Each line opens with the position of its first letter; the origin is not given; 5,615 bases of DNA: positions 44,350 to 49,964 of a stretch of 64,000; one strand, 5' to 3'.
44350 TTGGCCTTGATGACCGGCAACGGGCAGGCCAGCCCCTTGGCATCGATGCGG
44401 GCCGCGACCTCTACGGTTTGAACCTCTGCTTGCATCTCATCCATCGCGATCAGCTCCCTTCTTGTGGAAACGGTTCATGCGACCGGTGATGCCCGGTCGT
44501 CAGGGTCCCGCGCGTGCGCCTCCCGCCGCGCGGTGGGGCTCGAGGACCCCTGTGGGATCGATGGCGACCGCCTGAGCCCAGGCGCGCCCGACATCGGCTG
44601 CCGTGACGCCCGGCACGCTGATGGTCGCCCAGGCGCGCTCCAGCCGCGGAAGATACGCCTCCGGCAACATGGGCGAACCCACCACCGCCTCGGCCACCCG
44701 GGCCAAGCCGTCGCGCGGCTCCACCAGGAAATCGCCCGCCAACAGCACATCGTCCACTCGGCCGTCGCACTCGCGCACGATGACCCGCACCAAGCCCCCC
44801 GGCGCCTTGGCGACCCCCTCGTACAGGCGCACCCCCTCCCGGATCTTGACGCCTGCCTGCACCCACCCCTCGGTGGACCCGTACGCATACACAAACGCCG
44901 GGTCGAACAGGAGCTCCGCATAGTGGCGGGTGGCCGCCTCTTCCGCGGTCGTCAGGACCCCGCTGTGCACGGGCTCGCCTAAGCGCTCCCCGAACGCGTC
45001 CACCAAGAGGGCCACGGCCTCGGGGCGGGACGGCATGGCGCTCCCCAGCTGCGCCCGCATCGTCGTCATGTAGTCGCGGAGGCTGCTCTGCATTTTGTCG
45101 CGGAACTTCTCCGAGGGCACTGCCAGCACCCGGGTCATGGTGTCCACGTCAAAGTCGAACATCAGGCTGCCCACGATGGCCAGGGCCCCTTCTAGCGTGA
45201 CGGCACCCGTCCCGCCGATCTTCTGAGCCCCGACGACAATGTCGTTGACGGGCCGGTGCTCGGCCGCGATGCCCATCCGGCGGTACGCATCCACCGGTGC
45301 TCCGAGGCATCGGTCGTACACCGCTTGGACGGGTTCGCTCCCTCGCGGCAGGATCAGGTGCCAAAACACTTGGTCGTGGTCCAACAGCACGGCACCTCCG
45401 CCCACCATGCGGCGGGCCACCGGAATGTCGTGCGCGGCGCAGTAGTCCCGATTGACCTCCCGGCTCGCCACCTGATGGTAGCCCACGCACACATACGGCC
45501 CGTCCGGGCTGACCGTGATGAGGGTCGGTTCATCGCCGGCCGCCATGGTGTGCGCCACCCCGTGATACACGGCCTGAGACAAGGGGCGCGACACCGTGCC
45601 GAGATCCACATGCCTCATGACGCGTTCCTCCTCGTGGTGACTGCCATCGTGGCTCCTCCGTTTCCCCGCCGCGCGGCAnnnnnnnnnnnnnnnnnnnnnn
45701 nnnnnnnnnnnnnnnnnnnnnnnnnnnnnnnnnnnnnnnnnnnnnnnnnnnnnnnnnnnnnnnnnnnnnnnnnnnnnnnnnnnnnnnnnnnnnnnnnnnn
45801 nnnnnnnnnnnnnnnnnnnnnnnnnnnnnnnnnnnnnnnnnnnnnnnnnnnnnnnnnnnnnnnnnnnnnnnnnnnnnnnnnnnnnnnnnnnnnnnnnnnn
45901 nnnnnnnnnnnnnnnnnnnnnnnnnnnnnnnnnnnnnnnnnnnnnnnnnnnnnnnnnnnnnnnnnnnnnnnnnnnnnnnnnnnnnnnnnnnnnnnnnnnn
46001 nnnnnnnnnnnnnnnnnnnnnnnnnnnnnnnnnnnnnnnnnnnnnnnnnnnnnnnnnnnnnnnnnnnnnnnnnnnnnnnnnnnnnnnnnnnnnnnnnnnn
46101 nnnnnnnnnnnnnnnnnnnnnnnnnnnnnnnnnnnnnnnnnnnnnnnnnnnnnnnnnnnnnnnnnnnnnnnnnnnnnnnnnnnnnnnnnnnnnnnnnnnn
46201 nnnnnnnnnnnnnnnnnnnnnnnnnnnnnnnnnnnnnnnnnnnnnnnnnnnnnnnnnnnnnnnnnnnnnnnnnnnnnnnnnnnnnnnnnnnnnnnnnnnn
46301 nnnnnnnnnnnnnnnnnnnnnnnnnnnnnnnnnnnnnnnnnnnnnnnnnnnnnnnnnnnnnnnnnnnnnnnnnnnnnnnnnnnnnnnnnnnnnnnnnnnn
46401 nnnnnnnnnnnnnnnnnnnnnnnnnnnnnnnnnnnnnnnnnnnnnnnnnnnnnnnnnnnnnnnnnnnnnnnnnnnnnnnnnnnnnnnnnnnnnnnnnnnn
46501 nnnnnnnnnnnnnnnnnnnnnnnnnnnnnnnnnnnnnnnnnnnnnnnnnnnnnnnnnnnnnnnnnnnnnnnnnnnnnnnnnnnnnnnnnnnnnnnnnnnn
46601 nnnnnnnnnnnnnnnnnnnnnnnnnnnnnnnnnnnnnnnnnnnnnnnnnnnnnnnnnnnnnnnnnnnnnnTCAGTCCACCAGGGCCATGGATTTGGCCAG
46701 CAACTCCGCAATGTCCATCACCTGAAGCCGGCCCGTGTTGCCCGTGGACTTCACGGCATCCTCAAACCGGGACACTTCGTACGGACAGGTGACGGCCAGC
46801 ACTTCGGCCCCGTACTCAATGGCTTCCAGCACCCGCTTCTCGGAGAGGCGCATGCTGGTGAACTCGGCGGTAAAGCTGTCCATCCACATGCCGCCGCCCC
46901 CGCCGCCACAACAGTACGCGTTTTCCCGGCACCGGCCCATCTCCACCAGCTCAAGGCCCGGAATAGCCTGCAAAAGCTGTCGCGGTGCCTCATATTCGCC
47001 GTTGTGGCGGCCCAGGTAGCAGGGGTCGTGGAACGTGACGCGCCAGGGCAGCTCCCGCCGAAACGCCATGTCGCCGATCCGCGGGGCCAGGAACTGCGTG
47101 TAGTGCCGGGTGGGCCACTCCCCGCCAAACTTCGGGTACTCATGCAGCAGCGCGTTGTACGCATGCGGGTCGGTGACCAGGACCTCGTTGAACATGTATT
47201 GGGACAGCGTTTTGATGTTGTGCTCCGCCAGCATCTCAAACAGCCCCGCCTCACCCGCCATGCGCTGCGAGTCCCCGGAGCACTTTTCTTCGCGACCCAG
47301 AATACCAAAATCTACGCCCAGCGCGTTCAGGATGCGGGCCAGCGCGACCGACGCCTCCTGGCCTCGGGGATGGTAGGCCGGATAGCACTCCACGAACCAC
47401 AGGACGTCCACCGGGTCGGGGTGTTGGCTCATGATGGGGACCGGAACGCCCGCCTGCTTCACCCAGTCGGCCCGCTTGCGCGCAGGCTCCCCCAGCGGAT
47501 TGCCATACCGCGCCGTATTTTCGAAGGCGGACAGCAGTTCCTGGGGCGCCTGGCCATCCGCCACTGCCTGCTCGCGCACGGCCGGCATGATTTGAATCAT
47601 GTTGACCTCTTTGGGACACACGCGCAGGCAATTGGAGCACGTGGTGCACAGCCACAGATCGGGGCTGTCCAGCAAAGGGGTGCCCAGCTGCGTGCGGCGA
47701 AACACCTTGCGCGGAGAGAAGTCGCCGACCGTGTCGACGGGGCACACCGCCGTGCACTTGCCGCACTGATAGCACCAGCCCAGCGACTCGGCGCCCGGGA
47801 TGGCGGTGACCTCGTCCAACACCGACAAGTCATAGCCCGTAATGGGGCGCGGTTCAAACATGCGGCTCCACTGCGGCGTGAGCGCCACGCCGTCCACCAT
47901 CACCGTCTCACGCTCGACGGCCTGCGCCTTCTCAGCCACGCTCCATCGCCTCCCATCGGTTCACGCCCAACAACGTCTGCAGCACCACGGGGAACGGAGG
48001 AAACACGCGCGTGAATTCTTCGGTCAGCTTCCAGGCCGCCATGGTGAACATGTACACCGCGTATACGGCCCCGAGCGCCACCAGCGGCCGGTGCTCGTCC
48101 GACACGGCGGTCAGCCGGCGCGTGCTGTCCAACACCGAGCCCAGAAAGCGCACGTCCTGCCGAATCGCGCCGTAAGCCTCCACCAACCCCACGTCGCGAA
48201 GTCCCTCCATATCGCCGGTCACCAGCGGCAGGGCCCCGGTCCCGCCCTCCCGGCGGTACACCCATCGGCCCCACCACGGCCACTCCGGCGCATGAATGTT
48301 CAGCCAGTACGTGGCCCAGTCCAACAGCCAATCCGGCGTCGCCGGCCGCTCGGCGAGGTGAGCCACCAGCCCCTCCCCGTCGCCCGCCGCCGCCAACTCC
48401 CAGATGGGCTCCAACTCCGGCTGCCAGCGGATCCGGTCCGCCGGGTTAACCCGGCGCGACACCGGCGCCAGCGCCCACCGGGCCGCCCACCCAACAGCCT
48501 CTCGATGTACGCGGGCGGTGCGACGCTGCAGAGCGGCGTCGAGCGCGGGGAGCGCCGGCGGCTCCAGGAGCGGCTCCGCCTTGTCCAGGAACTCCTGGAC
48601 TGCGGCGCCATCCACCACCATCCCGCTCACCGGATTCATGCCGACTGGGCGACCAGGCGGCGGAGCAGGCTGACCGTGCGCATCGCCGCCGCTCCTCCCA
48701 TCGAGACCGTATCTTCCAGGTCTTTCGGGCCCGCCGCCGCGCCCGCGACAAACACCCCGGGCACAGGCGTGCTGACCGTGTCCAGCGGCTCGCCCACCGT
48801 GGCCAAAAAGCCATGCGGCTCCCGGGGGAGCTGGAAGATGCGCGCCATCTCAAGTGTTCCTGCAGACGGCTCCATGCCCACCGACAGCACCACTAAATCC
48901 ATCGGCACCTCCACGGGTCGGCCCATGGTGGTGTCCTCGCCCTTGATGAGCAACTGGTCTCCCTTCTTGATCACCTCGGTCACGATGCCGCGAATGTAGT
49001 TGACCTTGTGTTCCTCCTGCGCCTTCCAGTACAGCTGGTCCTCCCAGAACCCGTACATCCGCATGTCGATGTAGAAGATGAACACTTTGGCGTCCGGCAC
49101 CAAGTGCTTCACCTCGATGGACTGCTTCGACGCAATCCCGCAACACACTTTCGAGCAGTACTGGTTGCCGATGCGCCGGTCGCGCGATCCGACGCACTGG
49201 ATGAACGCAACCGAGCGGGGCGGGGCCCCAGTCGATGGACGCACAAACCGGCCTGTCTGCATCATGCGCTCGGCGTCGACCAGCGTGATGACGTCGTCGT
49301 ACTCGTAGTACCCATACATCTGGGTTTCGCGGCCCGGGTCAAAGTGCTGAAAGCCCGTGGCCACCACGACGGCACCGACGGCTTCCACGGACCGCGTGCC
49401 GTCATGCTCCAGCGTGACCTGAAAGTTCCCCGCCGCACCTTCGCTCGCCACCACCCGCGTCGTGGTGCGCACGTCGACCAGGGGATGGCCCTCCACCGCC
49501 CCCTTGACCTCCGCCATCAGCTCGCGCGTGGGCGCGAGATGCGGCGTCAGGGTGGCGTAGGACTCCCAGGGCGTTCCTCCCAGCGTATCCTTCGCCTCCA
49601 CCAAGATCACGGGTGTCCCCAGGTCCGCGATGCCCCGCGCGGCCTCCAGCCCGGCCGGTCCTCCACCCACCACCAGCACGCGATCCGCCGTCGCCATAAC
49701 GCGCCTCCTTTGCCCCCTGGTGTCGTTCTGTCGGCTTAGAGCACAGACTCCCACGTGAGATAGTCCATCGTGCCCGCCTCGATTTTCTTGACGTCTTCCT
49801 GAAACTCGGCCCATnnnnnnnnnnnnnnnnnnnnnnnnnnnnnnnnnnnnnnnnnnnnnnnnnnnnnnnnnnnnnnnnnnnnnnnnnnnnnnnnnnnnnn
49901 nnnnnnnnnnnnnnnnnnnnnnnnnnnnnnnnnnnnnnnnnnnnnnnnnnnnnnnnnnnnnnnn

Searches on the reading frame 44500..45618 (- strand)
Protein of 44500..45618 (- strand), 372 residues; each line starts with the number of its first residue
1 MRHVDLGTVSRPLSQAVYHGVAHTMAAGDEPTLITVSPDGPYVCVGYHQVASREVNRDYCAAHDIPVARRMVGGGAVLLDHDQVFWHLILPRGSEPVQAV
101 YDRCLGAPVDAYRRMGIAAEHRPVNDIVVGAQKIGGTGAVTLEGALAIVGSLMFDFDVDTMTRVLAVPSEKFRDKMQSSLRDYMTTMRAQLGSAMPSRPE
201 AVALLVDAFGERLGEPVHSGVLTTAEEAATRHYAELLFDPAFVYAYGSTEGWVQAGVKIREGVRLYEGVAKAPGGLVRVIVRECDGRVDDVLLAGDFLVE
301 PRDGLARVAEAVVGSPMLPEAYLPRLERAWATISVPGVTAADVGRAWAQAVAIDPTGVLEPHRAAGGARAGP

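Call 9: search_protein_families(library=ncbifam, proteins=[window:44500-45618:-], max_evalue=0.1)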
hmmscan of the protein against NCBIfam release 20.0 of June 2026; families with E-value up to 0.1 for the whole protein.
window:44500-45618:- (372 aa): 5 families
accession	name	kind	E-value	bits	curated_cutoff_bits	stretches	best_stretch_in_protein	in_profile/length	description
TIGR00545.2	lipoyltrans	equivalog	3e-30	105.3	280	1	39-231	37-226/328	lipoate--protein ligase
NF053751.1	LplAB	exception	9.1e-29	100.5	550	2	15-234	114-334/348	lipoate-protein ligase LplAB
NF053790.1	LplA_LipA_fuse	exception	1.6e-21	76.6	800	1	40-188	41-187/606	bifunctional lipoate--protein ligase/lipoyl synthase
NF053750.1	LplA_large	exception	3.6e-19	69.1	480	1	42-226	42-227/248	lipoate-protein ligase large subunit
NF053749.1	LplB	equivalog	1.8e-09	37.6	65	1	271-350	4-85/86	lipoate-protein ligase small subunit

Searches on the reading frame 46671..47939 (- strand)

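Call 7: search_protein_families(library=pfam, proteins=[window:46671-47939:-], max_evalue=0.1)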
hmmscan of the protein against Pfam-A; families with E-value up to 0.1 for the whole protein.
window:46671-47939:- (422 aa): 14 families
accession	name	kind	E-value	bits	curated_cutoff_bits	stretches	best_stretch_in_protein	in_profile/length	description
PF02754.22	CCG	-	5.6e-25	87.7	20.6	2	301-386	1-78/85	Cysteine-rich domain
PF13187.11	Fer4_9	-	6.2e-10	39.4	27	1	56-111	2-50/52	4Fe-4S dicluster domain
PF13183.11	Fer4_8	-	1.8e-09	38.4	27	1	56-112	5-68/68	4Fe-4S dicluster domain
PF13534.11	Fer4_17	-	2.8e-08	34.6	22.2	1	56-113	2-61/61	4Fe-4S dicluster domain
PF12838.12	Fer4_7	-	1.9e-07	31.9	27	1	56-111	2-51/52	4Fe-4S dicluster domain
PF13484.11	Fer4_16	-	3e-07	31.5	30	1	53-68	50-65/66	4Fe-4S double cluster binding domain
PF13237.11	Fer4_10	-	4.3e-06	27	25.5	2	56-109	9-53/53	4Fe-4S dicluster domain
PF14697.11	Fer4_21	-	0.00012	22.6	35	1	56-70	41-56/59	4Fe-4S dicluster domain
PF25160.1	LdpA_Fe-S-bd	-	0.00032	20.8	27.6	1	55-73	27-45/49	LdpA Fe-S cluster-binding domain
PF12797.12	Fer4_2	-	0.00087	19.6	24.5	1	55-68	9-22/22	4Fe-4S binding domain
PF00037.32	Fer4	-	0.022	15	21.1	1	55-69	7-21/24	4Fe-4S binding domain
PF13746.11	Fer4_18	-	0.033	14.8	27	0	98-114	61-77/114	4Fe-4S dicluster domain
PF12798.12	Fer4_3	-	0.042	15.2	27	0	56-69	1-14/15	4Fe-4S binding domain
PF17179.9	Fer4_22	-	0.064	14.6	27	0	56-68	2-14/95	4Fe-4S dicluster domain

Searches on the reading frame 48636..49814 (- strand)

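Call 7: search_protein_families(library=pfam, proteins=[window:48636-49814:-], max_evalue=0.1)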
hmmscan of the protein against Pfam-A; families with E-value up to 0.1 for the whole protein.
window:48636-49814:- (392 aa): 15 families
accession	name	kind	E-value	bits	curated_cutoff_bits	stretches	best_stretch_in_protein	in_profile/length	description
PF07992.20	Pyr_redox_2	-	2.8e-18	66.8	26.1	1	45-363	2-281/291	Pyridine nucleotide-disulphide oxidoreductase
PF12831.13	FAD_oxidored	-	2.1e-07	31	27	1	46-81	2-37/416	FAD dependent oxidoreductase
PF13738.12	Pyr_redox_3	-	8.3e-07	29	30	1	42-156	163-268/305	Pyridine nucleotide-disulphide oxidoreductase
PF00070.33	Pyr_redox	-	1.6e-06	28.9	22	1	45-79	1-35/82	Pyridine nucleotide-disulphide oxidoreductase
PF01134.28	GIDA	-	1.3e-05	24.9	22.1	1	46-79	2-36/391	Glucose inhibited division protein A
PF01266.30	DAO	-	2.4e-05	24.5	27.9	1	45-97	1-55/353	FAD dependent oxidoreductase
PF00890.30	FAD_binding_2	-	0.00016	21.4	20.4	1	46-81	2-37/414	FAD binding domain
PF01946.23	Thi4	-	0.00023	20.9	26.2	1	45-84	19-59/235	Thi4 family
PF13454.12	NAD_binding_9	-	0.00037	21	21.8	0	48-87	2-45/155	FAD-NAD(P)-binding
PF13450.12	NAD_binding_8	-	0.00055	20.6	21.9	1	48-80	1-33/68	NAD(P)-binding Rossmann-like domain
PF03486.20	HI0933_like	-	0.0008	19.4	50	1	45-79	2-36/244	HI0933-like protein Rossmann domain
PF01494.25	FAD_binding_3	-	0.0018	18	22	1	46-77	4-35/349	FAD binding domain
PF01262.27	AlaDh_PNT_C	-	0.025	14.4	23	1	43-74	28-59/214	Alanine dehydrogenase/PNT, C-terminal domain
PF05834.18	Lycopene_cycl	-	0.033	13.7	23.4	1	46-78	2-36/380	Lycopene cyclase protein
PF01593.30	Amino_oxidase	-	0.088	12.5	19.8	1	54-80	2-28/443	Flavin containing amine oxidoreductase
